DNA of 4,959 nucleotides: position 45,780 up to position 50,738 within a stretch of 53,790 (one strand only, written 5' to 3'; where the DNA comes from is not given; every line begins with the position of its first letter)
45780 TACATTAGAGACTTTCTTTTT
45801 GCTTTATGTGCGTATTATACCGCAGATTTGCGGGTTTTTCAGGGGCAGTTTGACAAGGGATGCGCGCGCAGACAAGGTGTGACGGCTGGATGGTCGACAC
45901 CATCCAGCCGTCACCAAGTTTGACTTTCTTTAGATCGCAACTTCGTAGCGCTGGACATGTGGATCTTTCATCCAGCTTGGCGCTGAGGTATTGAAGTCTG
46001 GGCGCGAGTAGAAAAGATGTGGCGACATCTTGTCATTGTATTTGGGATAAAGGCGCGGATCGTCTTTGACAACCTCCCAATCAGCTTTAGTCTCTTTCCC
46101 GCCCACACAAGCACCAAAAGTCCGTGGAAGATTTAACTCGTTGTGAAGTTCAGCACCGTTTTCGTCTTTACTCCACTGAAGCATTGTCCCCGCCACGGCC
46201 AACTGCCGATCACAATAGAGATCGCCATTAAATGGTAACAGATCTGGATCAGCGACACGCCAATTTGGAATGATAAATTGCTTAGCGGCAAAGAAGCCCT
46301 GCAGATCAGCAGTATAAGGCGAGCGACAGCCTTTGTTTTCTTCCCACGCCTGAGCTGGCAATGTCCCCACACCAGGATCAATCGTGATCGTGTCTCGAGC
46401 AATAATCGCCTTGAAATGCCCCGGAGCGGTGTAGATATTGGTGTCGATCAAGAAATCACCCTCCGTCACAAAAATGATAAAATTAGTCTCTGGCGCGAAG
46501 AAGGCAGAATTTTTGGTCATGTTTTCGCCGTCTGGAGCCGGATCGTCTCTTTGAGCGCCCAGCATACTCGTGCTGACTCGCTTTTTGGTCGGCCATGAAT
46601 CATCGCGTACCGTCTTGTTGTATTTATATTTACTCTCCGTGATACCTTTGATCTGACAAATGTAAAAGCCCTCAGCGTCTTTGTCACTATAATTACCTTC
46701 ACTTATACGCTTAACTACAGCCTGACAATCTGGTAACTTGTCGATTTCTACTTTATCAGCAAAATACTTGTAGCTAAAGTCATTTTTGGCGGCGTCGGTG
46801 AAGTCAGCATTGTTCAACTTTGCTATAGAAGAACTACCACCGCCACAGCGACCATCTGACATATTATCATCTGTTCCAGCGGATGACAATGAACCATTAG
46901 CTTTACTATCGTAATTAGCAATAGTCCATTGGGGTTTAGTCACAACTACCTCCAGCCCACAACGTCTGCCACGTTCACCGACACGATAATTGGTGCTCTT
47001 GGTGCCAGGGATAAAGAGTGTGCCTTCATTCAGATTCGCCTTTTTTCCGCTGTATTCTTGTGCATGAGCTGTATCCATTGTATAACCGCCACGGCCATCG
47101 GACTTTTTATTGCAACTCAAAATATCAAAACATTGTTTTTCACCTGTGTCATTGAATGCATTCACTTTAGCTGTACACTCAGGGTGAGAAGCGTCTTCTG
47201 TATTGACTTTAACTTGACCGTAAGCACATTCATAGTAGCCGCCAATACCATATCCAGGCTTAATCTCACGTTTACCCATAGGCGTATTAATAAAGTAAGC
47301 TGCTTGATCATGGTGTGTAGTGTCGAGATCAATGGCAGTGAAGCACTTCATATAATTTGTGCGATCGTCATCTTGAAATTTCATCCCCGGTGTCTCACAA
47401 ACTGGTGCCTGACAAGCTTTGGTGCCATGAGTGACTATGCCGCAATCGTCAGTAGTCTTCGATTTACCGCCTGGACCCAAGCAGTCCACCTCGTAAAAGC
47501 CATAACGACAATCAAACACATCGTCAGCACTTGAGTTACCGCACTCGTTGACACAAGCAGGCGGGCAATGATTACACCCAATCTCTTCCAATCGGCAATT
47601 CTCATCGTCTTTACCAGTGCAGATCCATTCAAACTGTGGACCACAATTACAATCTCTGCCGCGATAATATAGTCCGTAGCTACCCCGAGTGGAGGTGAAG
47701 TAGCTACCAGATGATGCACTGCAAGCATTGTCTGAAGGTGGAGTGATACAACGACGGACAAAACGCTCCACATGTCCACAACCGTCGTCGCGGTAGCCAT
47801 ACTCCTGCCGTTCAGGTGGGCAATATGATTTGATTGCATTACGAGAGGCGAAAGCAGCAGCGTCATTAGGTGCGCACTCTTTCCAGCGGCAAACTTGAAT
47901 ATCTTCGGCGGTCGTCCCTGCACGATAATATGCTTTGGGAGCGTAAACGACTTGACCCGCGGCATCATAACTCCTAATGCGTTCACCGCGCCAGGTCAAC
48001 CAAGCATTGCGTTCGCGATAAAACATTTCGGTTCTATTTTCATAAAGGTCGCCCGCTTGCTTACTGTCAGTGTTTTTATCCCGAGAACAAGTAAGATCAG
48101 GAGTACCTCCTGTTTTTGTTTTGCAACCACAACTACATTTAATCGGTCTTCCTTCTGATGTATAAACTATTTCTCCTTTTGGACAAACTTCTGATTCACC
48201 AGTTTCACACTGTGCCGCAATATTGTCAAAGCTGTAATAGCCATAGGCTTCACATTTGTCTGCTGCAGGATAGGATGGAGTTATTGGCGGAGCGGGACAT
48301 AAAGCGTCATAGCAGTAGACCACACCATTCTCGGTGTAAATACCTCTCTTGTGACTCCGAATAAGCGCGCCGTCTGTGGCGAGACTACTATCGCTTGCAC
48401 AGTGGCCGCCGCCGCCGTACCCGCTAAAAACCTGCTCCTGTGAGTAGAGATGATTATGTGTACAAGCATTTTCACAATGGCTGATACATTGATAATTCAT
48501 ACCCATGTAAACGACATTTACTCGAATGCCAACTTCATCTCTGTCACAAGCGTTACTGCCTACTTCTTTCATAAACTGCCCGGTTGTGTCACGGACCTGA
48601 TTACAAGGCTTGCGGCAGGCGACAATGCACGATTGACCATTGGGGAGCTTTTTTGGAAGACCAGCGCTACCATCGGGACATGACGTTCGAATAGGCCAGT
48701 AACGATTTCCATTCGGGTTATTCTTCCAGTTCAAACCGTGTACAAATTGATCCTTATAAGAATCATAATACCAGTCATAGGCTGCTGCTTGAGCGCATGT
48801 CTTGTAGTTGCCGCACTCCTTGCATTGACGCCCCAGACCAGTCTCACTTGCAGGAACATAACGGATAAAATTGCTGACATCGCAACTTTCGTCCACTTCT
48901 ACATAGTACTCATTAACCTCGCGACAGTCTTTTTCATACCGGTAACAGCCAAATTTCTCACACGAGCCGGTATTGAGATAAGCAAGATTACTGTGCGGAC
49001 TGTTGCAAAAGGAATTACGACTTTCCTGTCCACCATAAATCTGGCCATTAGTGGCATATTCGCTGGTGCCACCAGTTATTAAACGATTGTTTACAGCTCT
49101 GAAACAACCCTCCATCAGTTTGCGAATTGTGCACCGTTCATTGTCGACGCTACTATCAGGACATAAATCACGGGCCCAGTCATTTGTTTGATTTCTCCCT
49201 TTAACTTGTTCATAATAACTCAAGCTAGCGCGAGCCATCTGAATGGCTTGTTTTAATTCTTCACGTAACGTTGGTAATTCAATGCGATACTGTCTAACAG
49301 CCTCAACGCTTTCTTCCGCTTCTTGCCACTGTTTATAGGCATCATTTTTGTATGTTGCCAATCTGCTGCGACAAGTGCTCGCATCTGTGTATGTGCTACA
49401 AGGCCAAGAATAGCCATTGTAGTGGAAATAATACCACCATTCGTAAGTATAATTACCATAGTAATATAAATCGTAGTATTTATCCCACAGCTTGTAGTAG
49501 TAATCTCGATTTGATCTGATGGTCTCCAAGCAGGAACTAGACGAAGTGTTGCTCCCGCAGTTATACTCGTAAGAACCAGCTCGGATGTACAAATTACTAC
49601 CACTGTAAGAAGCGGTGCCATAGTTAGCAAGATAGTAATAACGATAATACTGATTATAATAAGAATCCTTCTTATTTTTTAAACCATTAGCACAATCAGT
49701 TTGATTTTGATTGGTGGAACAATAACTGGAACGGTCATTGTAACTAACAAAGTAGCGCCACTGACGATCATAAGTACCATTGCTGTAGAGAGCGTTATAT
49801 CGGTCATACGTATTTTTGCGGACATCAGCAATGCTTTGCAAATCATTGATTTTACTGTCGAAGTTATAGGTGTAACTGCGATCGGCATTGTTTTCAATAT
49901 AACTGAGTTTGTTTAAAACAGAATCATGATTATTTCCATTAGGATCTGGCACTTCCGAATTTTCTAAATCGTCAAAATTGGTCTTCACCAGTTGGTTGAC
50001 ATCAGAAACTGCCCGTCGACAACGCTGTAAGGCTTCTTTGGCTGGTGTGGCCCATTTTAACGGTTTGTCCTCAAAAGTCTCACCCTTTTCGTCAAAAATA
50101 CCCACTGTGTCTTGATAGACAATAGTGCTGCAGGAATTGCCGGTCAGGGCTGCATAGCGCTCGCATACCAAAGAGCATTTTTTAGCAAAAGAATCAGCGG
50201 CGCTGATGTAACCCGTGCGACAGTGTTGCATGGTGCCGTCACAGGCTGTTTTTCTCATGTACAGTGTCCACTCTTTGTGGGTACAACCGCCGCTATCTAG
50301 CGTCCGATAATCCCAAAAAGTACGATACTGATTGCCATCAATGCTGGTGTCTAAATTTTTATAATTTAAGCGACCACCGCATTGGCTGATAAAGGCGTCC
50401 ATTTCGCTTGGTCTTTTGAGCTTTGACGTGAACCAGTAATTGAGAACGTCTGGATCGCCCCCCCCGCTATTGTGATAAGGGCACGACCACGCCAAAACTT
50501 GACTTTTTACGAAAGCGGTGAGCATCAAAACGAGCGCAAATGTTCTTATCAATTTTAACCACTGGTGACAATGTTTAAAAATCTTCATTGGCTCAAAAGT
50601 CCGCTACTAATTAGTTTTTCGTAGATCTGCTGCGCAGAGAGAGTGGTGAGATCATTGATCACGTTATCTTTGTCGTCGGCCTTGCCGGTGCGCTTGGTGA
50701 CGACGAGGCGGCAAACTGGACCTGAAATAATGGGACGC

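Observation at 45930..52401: Three-gene operon encoding two membrane-anchored proteins and a 1552-aa secreted Cys/Tyr-rich giant: candidate undescribed cell-surface / host-interaction system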

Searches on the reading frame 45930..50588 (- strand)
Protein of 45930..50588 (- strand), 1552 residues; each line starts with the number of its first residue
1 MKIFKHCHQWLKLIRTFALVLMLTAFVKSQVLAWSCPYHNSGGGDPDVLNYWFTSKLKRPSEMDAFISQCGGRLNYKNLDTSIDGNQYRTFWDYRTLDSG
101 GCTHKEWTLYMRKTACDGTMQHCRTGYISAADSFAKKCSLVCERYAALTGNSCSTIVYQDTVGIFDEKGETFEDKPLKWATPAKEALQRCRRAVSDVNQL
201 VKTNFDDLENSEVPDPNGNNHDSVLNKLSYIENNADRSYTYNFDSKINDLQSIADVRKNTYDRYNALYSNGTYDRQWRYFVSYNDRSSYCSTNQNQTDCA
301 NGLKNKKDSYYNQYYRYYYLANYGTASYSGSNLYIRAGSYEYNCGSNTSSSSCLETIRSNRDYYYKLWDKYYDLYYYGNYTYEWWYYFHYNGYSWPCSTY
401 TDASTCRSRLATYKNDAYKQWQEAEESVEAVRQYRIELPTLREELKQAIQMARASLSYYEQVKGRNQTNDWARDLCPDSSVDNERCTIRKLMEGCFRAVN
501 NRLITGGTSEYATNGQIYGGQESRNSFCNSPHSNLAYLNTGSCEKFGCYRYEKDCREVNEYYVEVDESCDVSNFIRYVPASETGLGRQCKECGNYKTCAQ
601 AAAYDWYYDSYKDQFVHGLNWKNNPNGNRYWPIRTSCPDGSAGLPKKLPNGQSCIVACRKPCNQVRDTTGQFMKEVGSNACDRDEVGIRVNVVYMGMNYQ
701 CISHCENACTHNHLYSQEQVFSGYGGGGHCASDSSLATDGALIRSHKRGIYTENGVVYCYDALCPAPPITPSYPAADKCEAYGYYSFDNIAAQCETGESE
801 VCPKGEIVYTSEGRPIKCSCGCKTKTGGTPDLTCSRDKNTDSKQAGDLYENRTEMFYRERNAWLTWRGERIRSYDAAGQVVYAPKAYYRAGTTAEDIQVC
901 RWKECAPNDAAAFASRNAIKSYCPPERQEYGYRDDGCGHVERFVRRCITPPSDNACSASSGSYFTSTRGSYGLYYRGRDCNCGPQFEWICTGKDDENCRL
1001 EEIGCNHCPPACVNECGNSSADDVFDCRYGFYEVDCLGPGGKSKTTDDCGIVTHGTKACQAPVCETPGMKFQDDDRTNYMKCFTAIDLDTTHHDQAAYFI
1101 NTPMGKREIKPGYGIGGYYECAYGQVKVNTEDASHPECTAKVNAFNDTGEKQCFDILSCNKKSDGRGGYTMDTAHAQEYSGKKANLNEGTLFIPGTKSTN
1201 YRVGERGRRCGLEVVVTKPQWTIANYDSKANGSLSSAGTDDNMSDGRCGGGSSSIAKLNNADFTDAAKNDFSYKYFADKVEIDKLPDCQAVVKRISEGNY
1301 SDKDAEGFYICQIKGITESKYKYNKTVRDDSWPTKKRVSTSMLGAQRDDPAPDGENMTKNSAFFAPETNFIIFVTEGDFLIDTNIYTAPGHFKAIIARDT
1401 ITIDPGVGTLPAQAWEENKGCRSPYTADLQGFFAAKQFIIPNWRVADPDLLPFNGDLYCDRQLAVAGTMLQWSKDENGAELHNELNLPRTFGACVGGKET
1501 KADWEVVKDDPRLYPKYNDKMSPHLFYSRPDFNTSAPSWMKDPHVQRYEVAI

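Call 4: search_protein_families(library=pfam, proteins=[window:45930-50588:-], max_evalue=1)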
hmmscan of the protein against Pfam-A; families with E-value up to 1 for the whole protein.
window:45930-50588:- (1552 aa): 0 families

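Call 5: search_protein_families(library=ncbifam, proteins=[window:45930-50588:-], max_evalue=1)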
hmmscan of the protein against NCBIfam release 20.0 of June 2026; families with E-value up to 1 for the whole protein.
window:45930-50588:- (1552 aa): 0 families
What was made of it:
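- On Polymorphic toxin systems: No toxin profile matched (calls 4, 5).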

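Call 6: find_homologous_proteins(query=window:45930-50588:-, max_evalue=0.001)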
Query window:45930-50588:- (1552 aa): 2 proteins with E <= 0.001 among 4505 candidates.
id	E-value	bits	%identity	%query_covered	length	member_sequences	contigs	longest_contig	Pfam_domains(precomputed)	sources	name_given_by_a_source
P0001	0.0e+0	3750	100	100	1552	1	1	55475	-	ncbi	-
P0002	0.0e+0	1347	45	100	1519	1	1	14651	-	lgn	-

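Call 7: find_related_loci(query=window:45930-50588:-, collection=genome_contigs, flank=10000)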
Query window:45930-50588:- (1552 aa) in genome_contigs; peptide patterns used: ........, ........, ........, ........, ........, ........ (x = any residue, [..] = any of these).
1 stretches matched a pattern, but none encodes a relative of the query by tblastn (E <= 1e-3).

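Call 8: find_encoding_contigs(protein=P0002, flank=10000)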
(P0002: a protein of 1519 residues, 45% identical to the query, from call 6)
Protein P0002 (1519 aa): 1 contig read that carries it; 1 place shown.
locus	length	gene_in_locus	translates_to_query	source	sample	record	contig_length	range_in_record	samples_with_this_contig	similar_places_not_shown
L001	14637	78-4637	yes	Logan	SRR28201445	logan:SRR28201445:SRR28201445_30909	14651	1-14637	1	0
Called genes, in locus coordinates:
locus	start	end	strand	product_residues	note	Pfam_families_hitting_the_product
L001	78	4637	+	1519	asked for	-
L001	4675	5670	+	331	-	PF05496:RuvB_N, PF00004:AAA, PF07728:AAA_5 (weak), PF17864:AAA_lid_4, PF05491:WHD_RuvB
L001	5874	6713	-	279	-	PF05822:UMPH-1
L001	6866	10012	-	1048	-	PF07517:SecA_DEAD, PF01043:SecA_PP_bind, PF21090:P-loop_SecA, PF07516:SecA_SW, PF02810:SEC-C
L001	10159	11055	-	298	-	PF00483:NTP_transferase, PF12804:NTP_transf_3 (weak)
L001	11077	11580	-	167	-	-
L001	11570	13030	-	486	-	PF00749:tRNA-synt_1c, PF19269:Anticodon_2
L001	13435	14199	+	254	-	-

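Call 9: find_encoding_contigs(protein=P0001, flank=10000)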
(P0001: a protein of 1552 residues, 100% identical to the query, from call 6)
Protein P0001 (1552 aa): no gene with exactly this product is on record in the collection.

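Call 23: find_related_loci(query=A1, collection=metagenome_contigs, flank=10000)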
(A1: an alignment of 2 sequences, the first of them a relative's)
Query A1 (1552 aa) in metagenome_contigs; peptide patterns used: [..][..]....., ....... (x = any residue, [..] = any of these).
600 stretches matched a pattern, but none encodes a relative of the query by tblastn (E <= 1e-3).

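Call 37: find_encoding_contigs(protein=P0016, flank=5000)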
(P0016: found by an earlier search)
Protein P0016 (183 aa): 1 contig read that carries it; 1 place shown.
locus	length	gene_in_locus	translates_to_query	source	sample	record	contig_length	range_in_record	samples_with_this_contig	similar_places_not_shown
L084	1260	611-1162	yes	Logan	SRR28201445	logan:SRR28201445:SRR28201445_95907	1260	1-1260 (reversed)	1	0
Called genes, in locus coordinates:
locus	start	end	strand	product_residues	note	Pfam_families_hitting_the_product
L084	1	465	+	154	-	?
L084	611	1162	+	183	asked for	PF01765:RRF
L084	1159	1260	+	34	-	?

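Call 38: find_encoding_contigs(protein=P0013, flank=5000)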
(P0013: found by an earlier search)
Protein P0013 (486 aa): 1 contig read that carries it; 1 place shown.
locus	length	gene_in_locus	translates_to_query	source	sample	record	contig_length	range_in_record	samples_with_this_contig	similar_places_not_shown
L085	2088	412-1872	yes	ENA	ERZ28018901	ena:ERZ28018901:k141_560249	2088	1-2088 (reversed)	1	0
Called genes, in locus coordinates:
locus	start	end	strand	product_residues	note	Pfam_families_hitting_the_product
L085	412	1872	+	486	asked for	PF00749:tRNA-synt_1c, PF19269:Anticodon_2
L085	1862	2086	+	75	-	?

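Call 47: search_solved_structures(query=A1, max_evalue=1)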
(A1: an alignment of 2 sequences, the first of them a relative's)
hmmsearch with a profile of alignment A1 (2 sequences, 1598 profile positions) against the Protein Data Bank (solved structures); distinct sequences matched with E-value up to 1: 3.
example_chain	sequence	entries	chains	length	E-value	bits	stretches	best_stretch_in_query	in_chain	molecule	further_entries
5t5h_c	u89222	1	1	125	0.0061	17.3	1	865-959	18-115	60S ribosomal protein L28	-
4v8m_Bc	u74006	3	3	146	0.51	11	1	865-961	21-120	60S RIBOSOMAL PROTEIN L28, PUTATIVE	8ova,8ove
6ek7_A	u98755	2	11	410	0.61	10.7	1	209-284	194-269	YaxA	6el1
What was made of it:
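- Closest known: Mycoplasma adhesin operons. Different: No homology was detected (calls 4, 47).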

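Call 86: search_protein_families(library=phrogs, proteins=[window:45930-50588:-], max_evalue=0.1)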
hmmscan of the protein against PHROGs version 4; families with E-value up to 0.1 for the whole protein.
window:45930-50588:- (1552 aa): 0 families

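Call 122: search_protein_families(library=padloc, proteins=[window:45930-50588:-], max_evalue=0.01)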
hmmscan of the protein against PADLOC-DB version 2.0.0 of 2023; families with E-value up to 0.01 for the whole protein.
window:45930-50588:- (1552 aa): 0 families
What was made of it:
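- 45930..50588 (-): Gene 3, the giant, 1552 aa. It is a secreted protein with 76 Cys and 115 Tyr and no membrane anchor of its own. No match in any profile library (calls 4, 5, 47, 86, 122).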

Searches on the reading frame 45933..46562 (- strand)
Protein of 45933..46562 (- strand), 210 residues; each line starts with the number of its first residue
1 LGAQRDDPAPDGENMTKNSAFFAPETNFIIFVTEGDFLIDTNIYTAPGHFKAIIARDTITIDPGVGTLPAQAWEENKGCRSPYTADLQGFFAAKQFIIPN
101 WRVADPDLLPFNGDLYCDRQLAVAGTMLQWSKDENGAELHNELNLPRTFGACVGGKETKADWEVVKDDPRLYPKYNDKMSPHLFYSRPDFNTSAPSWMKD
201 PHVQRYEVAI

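Call 27: find_related_loci(query=A3, collection=metagenome_contigs, flank=10000)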
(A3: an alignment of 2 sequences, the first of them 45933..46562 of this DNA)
Query A3 (210 aa) in metagenome_contigs; peptide patterns used: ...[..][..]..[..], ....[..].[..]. (x = any residue, [..] = any of these).
371 stretches matched a pattern, but none encodes a relative of the query by tblastn (E <= 1e-3).
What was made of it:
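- Tried and rejected: Two scans of JGI metagenome contigs were wasted on poor automatic patterns (calls 23, 27).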

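Call 94: find_related_loci(query=A11, collection=genome_contigs, flank=8000)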
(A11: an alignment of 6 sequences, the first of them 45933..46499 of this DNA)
Query A11 (189 aa) in genome_contigs; peptide patterns used: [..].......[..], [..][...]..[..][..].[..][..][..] (x = any residue, [..] = any of these).
49 stretches matched a pattern; 4 encode a relative of the query (tblastn E <= 1e-3); 4 distinct loci.
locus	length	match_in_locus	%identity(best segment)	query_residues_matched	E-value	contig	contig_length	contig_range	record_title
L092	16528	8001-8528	51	4-187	7e-62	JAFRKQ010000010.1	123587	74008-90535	Bacterium isolate RGIG2556 Goat_Jejunum.Co__c333254, whole genome shotgun sequence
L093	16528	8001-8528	47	6-187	5e-52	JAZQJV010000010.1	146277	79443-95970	MAG: Patescibacteria group bacterium isolate T1900044616_TS20190082.MAGScoT_cleanbin_000078 SGB_856_k141_2107505, whole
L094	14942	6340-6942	44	6-187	3e-48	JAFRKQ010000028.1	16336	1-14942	Bacterium isolate RGIG2556 Goat_Jejunum.Co__c983738, whole genome shotgun sequence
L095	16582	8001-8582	42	6-186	2e-44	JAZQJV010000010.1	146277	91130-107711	MAG: Patescibacteria group bacterium isolate T1900044616_TS20190082.MAGScoT_cleanbin_000078 SGB_856_k141_2107505, whole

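Call 118: find_related_loci(query=A11, collection=viral_contigs, flank=5000)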
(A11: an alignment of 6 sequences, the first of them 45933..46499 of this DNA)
Query A11 (189 aa) in viral_contigs; peptide patterns used: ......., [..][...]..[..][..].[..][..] (x = any residue, [..] = any of these).
57 stretches matched a pattern, but none encodes a relative of the query by tblastn (E <= 1e-3).
